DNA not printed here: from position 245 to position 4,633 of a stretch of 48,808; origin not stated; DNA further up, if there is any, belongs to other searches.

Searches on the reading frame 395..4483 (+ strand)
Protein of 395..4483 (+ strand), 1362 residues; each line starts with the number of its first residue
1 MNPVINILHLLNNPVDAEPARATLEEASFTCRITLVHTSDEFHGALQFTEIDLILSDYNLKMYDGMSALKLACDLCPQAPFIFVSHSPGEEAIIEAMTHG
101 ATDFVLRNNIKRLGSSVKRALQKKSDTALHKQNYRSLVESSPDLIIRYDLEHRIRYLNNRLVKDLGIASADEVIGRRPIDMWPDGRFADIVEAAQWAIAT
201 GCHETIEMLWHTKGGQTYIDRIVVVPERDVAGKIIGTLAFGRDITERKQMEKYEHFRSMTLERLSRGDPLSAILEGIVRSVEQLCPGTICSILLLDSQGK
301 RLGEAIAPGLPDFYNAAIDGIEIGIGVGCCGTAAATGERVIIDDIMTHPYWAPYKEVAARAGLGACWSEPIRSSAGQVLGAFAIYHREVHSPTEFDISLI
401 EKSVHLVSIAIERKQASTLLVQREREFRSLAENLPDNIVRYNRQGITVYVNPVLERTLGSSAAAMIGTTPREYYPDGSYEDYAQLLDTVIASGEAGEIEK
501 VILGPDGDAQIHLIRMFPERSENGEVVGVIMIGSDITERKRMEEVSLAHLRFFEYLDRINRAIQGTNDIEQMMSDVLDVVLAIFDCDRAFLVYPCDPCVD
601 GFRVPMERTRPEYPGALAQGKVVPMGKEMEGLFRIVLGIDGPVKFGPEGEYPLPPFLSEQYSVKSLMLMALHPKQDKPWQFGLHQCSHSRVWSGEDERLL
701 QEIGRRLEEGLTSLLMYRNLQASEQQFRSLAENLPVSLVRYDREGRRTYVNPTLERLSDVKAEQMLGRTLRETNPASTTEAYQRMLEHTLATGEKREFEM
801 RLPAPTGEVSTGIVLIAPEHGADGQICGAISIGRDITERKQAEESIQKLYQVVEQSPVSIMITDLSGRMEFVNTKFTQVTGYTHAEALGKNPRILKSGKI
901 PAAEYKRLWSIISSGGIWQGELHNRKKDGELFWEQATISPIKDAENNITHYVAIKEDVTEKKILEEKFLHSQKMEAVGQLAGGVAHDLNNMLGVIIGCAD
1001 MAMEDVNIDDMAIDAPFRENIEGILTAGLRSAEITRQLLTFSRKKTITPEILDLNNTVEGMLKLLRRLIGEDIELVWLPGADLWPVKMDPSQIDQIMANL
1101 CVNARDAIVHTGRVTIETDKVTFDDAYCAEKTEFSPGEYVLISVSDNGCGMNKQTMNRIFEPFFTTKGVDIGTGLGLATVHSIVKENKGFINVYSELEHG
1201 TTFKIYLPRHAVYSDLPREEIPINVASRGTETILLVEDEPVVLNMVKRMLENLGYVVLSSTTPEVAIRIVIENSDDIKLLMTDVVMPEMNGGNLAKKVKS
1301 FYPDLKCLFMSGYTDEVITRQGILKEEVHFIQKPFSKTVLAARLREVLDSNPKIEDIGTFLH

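Call 47: search_protein_families(library=pfam, proteins=[window:395-4483:+], max_evalue=0.00001)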
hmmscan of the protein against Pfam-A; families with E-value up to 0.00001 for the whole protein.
window:395-4483:+ (1362 aa): 11 families
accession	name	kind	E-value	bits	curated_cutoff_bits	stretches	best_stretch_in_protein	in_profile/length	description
PF08448.16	PAS_4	-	2.9e-62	208.2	23.1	4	432-541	2-110/110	PAS fold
PF00989.32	PAS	-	1e-48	164.5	22.6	4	849-957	3-112/113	PAS fold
PF13426.13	PAS_9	-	3.2e-46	156.3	27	3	857-960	1-103/103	PAS domain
PF00072.30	Response_reg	-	3.5e-27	95.2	30.2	2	1233-1344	1-110/111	Response regulator receiver domain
PF01590.32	GAF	-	1.2e-23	84.5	22.4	1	270-411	2-133/133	GAF domain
PF13188.13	PAS_8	-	2.5e-22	78.4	21.8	0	848-889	2-43/65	PAS domain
PF13185.12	GAF_2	-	6.2e-21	75.5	28.6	1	270-412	4-136/136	GAF domain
PF02518.31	HATPase_c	-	1.4e-19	71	26.4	1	1089-1209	2-109/111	Histidine kinase-, DNA gyrase B-, and HSP90-like ATPase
PF08447.18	PAS_3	-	9.5e-17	61.5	25.6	1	871-953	3-87/89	PAS fold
PF13596.12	PAS_10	-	4.1e-07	31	22.1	0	471-537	44-106/106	PAS domain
PF00512.31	HisKA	-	2.3e-06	28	26.9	0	978-1045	3-64/66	His Kinase A (phospho-acceptor) domain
